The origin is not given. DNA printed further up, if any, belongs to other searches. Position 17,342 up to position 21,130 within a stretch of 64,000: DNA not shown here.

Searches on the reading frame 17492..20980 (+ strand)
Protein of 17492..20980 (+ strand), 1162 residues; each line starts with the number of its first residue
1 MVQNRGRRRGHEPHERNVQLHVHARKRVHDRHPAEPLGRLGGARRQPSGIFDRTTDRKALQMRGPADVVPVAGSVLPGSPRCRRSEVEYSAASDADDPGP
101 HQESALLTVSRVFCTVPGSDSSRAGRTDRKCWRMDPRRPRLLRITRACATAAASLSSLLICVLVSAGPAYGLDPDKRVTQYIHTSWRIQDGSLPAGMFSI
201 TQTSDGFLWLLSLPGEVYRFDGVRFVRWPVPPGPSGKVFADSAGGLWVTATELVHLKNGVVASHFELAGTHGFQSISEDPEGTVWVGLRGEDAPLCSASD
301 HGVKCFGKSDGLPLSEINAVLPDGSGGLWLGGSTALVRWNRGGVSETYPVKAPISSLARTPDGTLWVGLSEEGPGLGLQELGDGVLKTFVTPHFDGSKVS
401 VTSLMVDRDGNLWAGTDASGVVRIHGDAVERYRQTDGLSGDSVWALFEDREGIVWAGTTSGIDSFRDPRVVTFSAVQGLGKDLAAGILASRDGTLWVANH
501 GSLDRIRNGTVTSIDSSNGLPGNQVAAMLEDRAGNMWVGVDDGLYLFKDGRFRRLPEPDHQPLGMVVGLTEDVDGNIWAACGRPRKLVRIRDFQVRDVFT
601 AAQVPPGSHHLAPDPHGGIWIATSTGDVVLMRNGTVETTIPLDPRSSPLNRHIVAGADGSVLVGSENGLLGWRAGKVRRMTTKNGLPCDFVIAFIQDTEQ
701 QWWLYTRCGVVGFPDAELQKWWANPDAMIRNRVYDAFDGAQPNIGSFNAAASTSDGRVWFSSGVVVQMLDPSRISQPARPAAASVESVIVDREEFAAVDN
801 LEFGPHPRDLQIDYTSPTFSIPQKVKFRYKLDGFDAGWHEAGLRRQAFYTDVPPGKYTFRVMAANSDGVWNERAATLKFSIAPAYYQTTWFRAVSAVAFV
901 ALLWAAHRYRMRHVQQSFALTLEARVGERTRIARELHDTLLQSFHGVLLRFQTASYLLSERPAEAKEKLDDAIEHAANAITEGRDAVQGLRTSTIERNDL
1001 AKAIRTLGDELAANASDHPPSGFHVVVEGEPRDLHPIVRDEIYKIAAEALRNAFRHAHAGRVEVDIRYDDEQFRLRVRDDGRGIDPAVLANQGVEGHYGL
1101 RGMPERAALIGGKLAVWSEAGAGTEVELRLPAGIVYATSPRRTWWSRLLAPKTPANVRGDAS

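Call 3: search_protein_families(library=pfam, proteins=[window:17492-20980:+], max_evalue=0.01)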
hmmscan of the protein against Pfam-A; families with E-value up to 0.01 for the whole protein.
window:17492-20980:+ (1162 aa): 9 families
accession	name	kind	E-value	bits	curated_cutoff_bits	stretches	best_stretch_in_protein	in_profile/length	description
PF07494.17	Reg_prop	-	3.6e-39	128.2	20.4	3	437-459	1-23/24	Two component regulator propeller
PF07495.19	Y_Y_Y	-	2.4e-17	63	26.6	1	819-881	2-64/65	Y_Y_Y domain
PF07730.19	HisKA_3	-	1.2e-15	58.2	24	1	928-993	1-66/68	Histidine kinase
PF02518.31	HATPase_c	-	2.1e-15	57.5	26.4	1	1039-1132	3-109/111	Histidine kinase-, DNA gyrase B-, and HSP90-like ATPase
PF13581.12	HATPase_c_2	-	1.7e-08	35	27.4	1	1036-1095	26-90/127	Histidine kinase-like ATPase domain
PF24684.1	Vgb_lyase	-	5.4e-07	29.1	50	1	485-670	100-287/290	Virginiamycin B lyase family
PF08450.18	SGL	-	5.7e-05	23.3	26.3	0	338-419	26-106/246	SMP-30/Gluconolactonase/LRE-like region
PF16819.11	DUF5074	-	0.001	18.6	27.2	0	565-592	183-213/353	Domain of unknown function (DUF5074)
PF19056.6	WD40_2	-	0.0034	16.6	22.5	0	573-628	188-243/488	WD40 repeated domain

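Call 61: search_protein_families(library=ncbifam, proteins=[window:17492-20980:+], max_evalue=0.00001)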
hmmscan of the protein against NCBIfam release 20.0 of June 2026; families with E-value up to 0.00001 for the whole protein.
window:17492-20980:+ (1162 aa): 8 families
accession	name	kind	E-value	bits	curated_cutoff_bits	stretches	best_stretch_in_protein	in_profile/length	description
NF052443.1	SensHisKinMctS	equivalog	3.8e-28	98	700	1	921-1135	243-451/457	two-component system sensor histidine kinase MctS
NF047786.1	his_kin_MadS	equivalog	2.8e-24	86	500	1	927-1131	229-434/434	MadS family sensor histidine kinase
NF008184.0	PRK10935.1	equivalog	4.7e-23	81.6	553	1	926-1131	361-558/565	nitrate/nitrite two-component system sensor histidine kinase NarQ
NF008649.0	PRK11644.1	equivalog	5.4e-22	78.2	408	1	926-1132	301-496/499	signal transduction histidine-protein kinase/phosphatase UhpB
NF047322.1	HK_morpho_MacS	equivalog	3.5e-19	69.2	300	1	900-1131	154-367/367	MacS family sensor histidine kinase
NF007896.0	PRK10600.1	equivalog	5.2e-17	61.7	578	1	927-1130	389-583/598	nitrate/nitrite two-component system sensor histidine kinase NarX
NF052531.1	Strep_LiaS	equivalog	6.7e-17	61.7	450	1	927-1131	131-326/328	envelope stress sensor histidine kinase LiaS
NF052228.1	T9SS_PorZ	equivalog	5.1e-08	31.8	260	0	356-467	435-558/757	type IX secretion system anionic LPS delivery protein PorZ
